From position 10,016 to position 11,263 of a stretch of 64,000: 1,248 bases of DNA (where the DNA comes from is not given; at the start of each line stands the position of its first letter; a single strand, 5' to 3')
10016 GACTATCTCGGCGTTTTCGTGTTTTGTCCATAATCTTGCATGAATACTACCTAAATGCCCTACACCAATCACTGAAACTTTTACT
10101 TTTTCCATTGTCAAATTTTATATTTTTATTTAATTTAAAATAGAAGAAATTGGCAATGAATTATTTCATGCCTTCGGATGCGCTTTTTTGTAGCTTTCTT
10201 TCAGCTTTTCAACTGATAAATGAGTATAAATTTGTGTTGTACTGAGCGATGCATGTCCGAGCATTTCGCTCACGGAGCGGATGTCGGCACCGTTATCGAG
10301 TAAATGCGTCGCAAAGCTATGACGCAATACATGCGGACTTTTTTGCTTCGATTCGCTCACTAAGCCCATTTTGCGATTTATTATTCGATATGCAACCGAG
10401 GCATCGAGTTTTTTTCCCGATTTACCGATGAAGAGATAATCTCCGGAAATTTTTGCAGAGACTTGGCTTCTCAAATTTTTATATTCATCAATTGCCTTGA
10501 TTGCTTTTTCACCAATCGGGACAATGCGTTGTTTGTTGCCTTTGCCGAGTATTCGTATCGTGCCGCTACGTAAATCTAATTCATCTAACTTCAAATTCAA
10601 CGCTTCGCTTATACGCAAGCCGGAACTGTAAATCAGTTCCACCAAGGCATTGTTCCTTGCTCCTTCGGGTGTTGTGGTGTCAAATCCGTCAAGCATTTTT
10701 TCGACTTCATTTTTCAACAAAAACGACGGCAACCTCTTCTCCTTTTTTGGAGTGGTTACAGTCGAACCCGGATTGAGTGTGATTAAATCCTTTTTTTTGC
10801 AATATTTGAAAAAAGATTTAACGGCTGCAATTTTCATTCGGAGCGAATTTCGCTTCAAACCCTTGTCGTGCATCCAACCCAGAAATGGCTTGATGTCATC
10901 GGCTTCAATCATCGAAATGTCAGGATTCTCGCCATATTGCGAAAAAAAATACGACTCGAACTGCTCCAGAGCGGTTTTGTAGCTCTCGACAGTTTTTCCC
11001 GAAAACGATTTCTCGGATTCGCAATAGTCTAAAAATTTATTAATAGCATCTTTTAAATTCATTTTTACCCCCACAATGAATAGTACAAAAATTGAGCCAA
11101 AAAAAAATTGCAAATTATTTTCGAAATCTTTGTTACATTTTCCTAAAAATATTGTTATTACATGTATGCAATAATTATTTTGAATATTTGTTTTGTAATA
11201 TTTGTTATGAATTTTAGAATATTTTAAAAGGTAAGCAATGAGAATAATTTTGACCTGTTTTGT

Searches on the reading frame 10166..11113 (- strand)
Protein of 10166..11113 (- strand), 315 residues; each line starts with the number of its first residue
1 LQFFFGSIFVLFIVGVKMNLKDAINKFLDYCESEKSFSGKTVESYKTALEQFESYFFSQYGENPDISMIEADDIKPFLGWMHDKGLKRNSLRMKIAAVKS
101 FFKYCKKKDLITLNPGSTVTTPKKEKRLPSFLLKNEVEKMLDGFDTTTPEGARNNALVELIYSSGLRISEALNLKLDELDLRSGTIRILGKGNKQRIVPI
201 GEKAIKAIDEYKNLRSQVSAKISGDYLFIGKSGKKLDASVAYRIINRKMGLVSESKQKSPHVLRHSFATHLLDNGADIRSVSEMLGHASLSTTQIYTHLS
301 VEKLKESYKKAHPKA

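Call 47: search_protein_families(library=pfam, proteins=[window:10166-11113:-], max_evalue=0.00001)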
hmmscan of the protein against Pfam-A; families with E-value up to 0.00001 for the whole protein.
window:10166-11113:- (315 aa): 4 families
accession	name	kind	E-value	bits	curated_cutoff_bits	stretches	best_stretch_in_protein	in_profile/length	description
PF00589.27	Phage_integrase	-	1.2e-45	155.8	27.1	1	131-301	2-170/172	Phage integrase family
PF02899.23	Phage_int_SAM_1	-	1.1e-14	54.9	22.3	1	24-107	1-81/83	Phage integrase, N-terminal SAM-like domain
PF13102.12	Phage_int_SAM_5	-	4.1e-07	30.7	22.3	1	22-115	4-92/98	Phage integrase SAM-like domain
PF13495.12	Phage_int_SAM_4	-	6.1e-06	27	27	0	25-110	3-83/85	Phage integrase, N-terminal SAM-like domain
